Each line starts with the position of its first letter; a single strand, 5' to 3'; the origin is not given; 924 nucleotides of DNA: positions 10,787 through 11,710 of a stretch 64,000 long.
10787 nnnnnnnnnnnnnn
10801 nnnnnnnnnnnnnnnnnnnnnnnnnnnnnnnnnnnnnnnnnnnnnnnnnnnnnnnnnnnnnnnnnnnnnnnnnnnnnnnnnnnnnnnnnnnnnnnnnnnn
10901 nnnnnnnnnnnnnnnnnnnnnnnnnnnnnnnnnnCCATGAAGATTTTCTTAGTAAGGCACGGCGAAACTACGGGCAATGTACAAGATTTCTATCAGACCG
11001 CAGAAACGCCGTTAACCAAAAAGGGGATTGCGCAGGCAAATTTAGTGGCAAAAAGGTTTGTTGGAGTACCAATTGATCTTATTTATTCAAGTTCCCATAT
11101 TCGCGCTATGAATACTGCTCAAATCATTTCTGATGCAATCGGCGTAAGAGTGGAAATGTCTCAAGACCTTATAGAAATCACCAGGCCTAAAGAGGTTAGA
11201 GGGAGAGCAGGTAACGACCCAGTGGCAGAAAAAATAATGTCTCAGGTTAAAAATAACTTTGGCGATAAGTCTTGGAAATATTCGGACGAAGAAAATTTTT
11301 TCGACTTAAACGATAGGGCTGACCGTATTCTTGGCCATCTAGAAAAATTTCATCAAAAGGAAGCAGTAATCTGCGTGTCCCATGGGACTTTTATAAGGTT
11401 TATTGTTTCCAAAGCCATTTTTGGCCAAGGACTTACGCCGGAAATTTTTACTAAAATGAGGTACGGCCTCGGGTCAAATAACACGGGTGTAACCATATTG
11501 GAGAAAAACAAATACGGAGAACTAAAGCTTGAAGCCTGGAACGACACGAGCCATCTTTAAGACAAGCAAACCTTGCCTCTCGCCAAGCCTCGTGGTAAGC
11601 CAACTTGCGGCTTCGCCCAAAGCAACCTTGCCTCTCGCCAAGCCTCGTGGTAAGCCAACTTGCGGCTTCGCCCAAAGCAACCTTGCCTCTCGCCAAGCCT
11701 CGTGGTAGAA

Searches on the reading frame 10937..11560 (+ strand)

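Call 10: search_protein_families(library=pfam, proteins=[window:10937-11560:+])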
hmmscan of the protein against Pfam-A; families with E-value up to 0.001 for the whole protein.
window:10937-11560:+ (207 aa): 1 family
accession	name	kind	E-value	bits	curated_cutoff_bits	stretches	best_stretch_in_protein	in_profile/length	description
PF00300.27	His_Phos_1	-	7e-35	120.9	21.7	1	3-204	1-194/194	Histidine phosphatase superfamily (branch 1)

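Call 48: search_protein_families(library=ncbifam, proteins=[window:10937-11560:+], max_evalue=0.00001)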
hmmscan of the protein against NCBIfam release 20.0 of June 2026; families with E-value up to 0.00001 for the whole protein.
window:10937-11560:+ (207 aa): 12 families
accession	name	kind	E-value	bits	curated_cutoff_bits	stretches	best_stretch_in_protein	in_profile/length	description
NF011580.0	PRK15004.1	equivalog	3.4e-20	72.9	250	1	1-159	1-159/203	adenosylcobalamin/alpha-ribazole phosphatase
NF005567.0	PRK07238.1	equivalog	3.9e-20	72.5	326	1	2-207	179-377/378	bifunctional RNase H/acid phosphatase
NF045917.1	PhserinePhPspA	equivalog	9.4e-19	67.9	350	1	1-159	2-160/211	phosphoserine phosphatase PspA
TIGR03162.1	ribazole_cobC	equivalog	2.7e-18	66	162.9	1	3-160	1-155/176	alpha-ribazole phosphatase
NF038349.1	dPGM_arch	equivalog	1e-17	64.7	225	1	3-161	1-149/194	2,3-diphosphoglycerate-dependent phosphoglycerate mutase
NF002901.0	PRK03482.1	equivalog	2.6e-15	56.6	261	1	2-159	3-160/215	2,3-diphosphoglycerate-dependent phosphoglycerate mutase GpmB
TIGR03848.1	MSMEG_4193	subfamily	1.3e-14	54.1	203.85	1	3-161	2-164/204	MSMEG_4193 family putative phosphomutase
TIGR00249.1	sixA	equivalog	1.4e-11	44.5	74.5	1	1-78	1-78/154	phosphohistidine phosphatase SixA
NF009994.0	PRK13463.1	equivalog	1.7e-09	37.7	277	1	3-158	5-160/203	phosphoserine phosphatase 1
NF002217.0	PRK01112.1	equivalog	1.1e-07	31.4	320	1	2-63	3-65/228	2,3-bisphosphoglycerate-dependent phosphoglycerate mutase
NF009993.0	PRK13462.1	equivalog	3.9e-07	29.9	226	1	2-160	7-158/203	acid phosphatase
NF002339.0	PRK01295.1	equivalog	6e-06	25.9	316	0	3-70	5-75/206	2,3-bisphosphoglycerate-dependent phosphoglycerate mutase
